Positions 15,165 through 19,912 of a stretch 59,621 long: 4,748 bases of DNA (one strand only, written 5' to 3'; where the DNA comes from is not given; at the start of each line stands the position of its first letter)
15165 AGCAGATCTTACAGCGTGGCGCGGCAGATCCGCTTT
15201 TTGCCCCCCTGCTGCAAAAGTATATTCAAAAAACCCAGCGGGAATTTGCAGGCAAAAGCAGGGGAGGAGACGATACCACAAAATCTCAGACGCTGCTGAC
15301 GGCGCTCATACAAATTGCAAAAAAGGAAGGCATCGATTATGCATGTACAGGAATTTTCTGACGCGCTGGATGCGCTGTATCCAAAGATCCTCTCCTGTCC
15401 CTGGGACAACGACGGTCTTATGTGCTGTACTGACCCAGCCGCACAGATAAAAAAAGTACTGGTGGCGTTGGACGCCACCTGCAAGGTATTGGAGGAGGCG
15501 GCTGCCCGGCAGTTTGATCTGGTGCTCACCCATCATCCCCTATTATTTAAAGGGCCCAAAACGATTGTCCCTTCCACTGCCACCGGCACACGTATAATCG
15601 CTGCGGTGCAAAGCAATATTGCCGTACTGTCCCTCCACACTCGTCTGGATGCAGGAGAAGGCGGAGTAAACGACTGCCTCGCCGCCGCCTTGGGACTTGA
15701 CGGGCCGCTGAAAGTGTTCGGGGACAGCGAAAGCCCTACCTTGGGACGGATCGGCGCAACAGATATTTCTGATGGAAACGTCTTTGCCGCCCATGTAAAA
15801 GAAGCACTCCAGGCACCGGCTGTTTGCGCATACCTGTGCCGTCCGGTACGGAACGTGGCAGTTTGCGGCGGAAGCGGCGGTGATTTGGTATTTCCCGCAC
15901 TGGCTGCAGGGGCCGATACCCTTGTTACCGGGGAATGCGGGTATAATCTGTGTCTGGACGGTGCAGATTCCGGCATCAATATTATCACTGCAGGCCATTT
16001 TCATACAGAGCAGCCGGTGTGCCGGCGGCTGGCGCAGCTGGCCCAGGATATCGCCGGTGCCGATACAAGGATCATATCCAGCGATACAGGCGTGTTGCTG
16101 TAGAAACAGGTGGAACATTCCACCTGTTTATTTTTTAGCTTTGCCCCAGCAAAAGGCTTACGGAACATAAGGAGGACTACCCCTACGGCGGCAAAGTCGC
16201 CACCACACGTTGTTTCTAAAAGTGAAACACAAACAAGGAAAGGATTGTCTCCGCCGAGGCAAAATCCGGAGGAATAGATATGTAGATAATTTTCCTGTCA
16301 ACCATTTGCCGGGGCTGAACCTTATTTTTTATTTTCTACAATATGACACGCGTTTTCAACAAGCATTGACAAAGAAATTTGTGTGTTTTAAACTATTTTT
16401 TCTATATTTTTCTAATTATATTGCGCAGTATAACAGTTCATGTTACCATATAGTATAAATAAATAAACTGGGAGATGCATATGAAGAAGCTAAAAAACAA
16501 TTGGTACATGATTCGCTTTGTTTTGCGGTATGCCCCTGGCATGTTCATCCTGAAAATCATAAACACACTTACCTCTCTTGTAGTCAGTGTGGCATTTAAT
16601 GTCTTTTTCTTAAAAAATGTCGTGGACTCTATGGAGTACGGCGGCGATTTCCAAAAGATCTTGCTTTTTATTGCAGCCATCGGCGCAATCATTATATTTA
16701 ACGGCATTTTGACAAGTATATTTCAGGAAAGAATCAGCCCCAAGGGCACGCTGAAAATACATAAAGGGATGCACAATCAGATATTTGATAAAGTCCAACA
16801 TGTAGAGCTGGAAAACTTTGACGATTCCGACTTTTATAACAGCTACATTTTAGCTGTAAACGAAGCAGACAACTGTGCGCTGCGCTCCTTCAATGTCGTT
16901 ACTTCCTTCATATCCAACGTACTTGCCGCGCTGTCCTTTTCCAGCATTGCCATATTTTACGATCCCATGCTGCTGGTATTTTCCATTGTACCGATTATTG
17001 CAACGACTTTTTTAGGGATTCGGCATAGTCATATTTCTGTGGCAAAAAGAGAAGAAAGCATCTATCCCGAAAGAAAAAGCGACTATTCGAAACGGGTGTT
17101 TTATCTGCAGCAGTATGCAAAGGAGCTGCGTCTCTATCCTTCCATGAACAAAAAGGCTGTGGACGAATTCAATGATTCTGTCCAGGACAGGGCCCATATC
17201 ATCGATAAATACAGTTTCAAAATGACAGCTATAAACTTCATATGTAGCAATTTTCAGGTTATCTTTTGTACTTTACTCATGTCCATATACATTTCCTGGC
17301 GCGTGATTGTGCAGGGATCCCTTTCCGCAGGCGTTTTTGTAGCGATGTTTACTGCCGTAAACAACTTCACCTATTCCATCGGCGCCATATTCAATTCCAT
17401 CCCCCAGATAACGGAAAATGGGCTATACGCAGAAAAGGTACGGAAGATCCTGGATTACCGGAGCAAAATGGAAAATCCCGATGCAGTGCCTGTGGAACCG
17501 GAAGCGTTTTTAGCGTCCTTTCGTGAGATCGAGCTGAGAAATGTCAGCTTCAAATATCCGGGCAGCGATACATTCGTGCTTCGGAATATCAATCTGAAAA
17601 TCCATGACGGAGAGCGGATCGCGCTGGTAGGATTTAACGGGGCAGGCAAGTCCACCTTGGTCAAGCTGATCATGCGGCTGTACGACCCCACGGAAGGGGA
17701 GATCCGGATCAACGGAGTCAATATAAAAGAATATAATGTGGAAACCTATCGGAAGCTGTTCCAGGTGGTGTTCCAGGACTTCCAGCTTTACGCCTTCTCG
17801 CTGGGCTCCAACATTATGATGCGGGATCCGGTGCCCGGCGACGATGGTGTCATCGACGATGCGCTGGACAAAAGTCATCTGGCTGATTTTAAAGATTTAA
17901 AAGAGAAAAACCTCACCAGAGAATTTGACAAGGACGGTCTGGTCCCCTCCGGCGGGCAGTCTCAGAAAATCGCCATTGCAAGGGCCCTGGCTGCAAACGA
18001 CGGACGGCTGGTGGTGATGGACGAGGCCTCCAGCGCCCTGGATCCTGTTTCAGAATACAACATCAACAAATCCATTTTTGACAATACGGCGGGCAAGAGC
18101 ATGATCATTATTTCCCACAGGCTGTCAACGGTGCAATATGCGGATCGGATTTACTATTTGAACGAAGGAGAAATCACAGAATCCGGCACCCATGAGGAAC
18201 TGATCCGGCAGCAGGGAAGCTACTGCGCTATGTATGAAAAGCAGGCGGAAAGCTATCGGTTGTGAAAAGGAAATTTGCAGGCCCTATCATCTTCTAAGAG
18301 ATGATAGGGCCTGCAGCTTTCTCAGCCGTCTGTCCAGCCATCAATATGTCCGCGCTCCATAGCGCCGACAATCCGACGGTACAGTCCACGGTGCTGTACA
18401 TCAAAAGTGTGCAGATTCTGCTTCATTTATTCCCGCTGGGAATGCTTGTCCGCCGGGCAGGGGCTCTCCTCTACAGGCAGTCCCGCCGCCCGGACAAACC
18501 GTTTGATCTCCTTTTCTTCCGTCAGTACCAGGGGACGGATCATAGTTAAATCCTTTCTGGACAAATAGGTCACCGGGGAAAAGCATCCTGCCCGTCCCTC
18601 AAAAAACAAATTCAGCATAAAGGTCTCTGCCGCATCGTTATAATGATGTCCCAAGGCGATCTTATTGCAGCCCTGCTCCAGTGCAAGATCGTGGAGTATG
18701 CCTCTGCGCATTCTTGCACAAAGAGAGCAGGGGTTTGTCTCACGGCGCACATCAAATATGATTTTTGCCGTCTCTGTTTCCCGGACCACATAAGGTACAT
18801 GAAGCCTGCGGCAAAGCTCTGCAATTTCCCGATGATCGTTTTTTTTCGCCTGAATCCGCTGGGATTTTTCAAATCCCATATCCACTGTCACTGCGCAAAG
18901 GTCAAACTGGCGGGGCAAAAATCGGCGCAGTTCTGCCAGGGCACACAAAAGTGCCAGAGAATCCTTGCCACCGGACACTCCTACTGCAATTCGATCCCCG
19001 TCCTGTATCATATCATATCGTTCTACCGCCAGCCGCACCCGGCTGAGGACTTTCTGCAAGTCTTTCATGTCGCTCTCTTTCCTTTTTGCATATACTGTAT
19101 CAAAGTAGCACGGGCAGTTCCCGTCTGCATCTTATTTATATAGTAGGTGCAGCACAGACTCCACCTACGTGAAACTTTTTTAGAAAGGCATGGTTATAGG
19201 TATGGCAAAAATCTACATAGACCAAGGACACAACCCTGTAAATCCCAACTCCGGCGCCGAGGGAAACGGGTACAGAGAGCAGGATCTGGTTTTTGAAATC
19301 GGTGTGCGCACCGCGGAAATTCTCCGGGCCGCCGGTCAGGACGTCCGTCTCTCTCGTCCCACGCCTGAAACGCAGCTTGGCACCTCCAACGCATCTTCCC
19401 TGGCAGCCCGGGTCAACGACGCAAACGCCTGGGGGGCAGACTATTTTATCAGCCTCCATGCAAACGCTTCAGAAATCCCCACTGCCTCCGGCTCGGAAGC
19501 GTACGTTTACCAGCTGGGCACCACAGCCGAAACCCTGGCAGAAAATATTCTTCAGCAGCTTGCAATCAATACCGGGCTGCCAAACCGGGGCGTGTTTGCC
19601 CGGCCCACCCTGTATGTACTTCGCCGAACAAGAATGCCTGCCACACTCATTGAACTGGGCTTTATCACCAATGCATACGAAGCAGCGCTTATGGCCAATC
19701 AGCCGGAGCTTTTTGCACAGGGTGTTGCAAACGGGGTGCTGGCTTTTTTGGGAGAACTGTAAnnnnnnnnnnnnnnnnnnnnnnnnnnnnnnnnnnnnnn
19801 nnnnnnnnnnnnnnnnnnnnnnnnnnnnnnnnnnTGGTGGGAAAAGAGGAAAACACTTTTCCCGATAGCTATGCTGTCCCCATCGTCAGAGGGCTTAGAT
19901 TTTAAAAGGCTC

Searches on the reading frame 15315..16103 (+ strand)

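Call 17: search_protein_families(library=pfam, proteins=[window:15315-16103:+])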
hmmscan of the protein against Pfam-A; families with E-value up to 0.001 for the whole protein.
window:15315-16103:+ (262 aa): 1 family
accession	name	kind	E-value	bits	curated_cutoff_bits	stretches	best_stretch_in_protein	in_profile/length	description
PF01784.24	DUF34_NIF3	-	6.4e-59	200.1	23.4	1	9-247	1-240/256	Duf34/NIF3 (NGG1p interacting factor 3)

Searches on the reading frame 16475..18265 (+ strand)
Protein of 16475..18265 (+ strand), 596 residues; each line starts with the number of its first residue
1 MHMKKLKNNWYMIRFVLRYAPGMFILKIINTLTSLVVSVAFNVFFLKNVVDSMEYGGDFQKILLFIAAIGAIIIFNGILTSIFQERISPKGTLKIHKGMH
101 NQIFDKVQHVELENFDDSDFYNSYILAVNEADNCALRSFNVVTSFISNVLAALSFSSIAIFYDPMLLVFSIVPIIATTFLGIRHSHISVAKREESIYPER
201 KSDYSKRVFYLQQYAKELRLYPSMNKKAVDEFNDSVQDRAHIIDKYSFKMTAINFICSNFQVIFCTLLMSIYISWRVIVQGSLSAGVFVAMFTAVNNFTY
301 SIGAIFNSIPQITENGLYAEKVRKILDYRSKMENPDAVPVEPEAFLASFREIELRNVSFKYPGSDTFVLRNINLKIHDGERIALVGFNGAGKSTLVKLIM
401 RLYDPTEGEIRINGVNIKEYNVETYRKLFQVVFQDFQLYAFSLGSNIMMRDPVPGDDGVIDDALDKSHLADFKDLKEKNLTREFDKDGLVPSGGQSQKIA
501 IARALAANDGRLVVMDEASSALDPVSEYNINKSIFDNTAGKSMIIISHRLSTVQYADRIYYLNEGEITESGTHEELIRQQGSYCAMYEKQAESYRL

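Call 17: search_protein_families(library=pfam, proteins=[window:16475-18265:+])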
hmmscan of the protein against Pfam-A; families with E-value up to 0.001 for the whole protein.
window:16475-18265:+ (596 aa): 4 families
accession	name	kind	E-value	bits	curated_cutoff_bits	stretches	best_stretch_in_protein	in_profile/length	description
PF00005.33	ABC_tran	-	9.5e-27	94.7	25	1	369-519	1-136/137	ABC transporter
PF02463.25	SMC_N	-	9e-07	29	40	1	383-562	28-211/220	RecF/RecN/SMC N terminal domain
PF00664.28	ABC_membrane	-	0.00046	20.4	28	1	24-177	5-156/274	ABC transporter transmembrane region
PF13401.12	AAA_22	-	0.00066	20.4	27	0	382-449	8-65/130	AAA domain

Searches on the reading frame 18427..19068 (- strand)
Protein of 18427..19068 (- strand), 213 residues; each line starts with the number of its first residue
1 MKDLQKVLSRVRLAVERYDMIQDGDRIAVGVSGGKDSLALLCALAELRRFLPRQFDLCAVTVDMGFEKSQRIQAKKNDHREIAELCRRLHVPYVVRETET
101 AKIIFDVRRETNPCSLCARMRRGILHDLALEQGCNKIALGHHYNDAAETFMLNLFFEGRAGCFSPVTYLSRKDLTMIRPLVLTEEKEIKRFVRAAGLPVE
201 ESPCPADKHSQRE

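Call 18: search_protein_families(library=pfam, proteins=[window:18427-19068:-])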
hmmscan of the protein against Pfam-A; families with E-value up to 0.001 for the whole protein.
window:18427-19068:- (213 aa): 2 families
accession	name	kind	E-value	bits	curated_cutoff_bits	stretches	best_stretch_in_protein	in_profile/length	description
PF01171.26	ATP_bind_3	-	4.3e-22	79.2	27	1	27-203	2-167/182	PP-loop family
PF03054.22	tRNA_Me_trans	-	5.3e-05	23.4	20.6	1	26-144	2-129/202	tRNA methyl transferase HUP domain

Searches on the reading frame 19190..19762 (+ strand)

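Call 17: search_protein_families(library=pfam, proteins=[window:19190-19762:+])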
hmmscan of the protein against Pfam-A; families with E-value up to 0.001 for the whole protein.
window:19190-19762:+ (190 aa): 1 family
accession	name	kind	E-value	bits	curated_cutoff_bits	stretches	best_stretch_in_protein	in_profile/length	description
PF01520.23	Amidase_3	-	5.7e-39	134.4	27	1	8-183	1-172/174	N-acetylmuramoyl-L-alanine amidase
